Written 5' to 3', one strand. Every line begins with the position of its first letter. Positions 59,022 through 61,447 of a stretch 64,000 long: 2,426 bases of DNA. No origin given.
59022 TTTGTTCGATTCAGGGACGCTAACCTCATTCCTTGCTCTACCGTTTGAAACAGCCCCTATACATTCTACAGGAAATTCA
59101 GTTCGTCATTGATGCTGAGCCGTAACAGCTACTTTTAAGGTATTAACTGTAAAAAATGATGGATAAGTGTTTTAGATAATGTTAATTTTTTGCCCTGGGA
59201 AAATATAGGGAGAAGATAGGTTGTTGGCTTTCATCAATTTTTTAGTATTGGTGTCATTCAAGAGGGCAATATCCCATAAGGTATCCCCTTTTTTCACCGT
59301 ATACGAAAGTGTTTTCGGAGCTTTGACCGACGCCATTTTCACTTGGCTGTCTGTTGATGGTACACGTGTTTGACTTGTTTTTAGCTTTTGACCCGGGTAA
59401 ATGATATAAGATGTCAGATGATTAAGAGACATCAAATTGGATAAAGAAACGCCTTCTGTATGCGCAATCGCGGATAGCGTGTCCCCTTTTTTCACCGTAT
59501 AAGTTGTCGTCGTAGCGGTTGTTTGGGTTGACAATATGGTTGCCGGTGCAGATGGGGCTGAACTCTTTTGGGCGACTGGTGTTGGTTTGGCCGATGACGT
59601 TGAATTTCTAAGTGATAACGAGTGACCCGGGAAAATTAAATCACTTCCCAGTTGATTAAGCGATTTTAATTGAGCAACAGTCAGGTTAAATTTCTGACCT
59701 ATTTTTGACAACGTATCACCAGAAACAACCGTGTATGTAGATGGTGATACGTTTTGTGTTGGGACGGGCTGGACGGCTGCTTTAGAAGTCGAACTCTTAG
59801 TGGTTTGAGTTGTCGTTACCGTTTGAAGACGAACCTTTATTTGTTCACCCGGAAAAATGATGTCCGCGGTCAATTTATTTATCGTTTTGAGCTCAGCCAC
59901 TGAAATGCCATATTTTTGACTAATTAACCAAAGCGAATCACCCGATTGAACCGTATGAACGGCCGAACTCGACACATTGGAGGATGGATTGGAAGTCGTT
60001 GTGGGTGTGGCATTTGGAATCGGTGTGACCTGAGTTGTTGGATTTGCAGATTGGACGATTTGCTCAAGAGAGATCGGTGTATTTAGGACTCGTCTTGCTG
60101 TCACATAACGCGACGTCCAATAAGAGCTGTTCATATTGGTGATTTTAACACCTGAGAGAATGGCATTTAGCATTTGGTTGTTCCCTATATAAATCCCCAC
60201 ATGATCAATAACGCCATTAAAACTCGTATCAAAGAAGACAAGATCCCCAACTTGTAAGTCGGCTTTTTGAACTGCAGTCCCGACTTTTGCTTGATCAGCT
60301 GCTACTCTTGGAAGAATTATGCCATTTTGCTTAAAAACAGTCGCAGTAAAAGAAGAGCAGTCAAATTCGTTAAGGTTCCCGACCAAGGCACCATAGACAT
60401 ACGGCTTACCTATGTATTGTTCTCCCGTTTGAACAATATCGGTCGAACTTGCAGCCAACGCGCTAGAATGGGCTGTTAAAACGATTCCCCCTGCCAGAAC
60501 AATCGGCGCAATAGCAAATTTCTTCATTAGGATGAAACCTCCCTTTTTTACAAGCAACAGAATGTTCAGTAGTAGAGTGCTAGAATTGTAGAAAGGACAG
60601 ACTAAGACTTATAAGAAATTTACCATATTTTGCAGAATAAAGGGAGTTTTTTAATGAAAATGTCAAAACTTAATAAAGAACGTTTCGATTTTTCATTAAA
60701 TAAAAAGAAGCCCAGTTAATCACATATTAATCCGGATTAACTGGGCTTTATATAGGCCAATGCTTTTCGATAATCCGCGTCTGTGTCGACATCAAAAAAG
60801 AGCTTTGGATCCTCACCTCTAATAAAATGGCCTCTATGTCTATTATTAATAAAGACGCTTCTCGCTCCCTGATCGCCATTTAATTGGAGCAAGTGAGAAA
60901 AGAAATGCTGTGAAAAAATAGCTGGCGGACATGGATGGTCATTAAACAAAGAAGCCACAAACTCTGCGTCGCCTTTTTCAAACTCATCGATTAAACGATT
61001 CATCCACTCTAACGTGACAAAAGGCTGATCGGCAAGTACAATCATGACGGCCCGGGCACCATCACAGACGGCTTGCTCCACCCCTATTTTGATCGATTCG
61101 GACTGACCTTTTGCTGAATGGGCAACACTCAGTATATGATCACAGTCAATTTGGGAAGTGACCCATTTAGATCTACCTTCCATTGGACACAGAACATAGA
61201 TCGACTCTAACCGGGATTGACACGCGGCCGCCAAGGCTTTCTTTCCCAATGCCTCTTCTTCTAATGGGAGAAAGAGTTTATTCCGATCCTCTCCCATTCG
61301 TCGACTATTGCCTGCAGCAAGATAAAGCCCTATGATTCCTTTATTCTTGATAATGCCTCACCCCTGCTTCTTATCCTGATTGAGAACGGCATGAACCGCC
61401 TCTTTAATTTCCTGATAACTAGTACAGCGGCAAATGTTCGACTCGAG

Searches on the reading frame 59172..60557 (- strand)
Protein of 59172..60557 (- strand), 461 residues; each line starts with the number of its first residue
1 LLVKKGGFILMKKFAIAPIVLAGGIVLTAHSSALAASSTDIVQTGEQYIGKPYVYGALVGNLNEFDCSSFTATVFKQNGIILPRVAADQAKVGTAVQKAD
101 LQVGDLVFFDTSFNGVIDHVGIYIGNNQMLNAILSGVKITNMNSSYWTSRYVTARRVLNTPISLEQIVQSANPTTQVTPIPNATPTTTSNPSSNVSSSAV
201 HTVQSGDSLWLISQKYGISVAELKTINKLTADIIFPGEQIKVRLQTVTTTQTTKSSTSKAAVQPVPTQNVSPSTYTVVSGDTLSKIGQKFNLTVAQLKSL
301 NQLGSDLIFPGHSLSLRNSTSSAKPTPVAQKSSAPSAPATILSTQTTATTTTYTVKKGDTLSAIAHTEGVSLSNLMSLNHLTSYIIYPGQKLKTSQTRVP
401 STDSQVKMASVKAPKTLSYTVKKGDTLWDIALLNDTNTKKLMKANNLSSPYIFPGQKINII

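Call 85: search_protein_families(library=pfam, proteins=[window:59172-60557:-], max_evalue=0.001)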
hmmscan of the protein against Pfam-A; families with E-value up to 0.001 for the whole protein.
window:59172-60557:- (461 aa): 8 families
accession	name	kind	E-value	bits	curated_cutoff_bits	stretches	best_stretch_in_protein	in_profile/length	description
PF01476.26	LysM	-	1.3e-61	204.7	20.9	4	419-460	1-42/43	LysM domain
PF00877.26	NLPC_P60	-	3.1e-30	104.7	23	1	50-156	1-105/105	NlpC/P60 family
PF23473.1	LysM3_LYK4_5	-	4.9e-24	84.6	29.3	3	274-310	4-40/48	LYK4/5 LysM3 domain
PF23577.1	LysM_RLK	-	7.5e-07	29.5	27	0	352-372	2-22/44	LysM domain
PF04225.17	LysM_OapA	-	3.3e-06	27.5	22.3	0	351-380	3-32/85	Opacity-associated protein A LysM-like domain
PF23472.1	LysM2_CERK1_LYK3_4_5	-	1.5e-05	25.2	27.4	0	350-392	5-51/56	LYK3/4/5 LysM2 domain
PF05708.18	Peptidase_C92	-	0.00031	21.3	27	0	35-85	78-128/166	Permuted papain-like amidase enzyme, YaeF/YiiX, C92 family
PF22310.2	NMB0315_dom_I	-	0.00064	20.5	27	0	202-228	7-33/83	NMB0315-like, domain I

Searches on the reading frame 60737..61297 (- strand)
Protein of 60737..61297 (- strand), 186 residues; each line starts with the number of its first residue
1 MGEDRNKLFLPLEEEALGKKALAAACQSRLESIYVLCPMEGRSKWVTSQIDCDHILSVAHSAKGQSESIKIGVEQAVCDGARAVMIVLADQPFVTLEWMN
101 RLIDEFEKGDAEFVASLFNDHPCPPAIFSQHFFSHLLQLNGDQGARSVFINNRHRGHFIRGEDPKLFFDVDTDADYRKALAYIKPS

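Call 30: find_encoding_contigs(protein=window:60737-61297:-, flank=10000, max_places=10)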
Protein window:60737-61297:- (186 aa): 1 contig read that carries it; 1 place shown.
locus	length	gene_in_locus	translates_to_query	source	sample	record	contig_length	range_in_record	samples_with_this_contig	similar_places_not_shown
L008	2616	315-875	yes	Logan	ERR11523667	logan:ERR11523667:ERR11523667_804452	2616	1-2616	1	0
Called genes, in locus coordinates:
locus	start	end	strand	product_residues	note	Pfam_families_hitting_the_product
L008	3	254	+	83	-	?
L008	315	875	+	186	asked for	PF12804:NTP_transf_3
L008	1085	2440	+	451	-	PF00877:NLPC_P60, PF01476:LysM, PF23472:LysM2_CERK1_LYK3_4_5 (faint), PF23473:LysM3_LYK4_5 (faint), PF23577:LysM_RLK (faint), PF01476:LysM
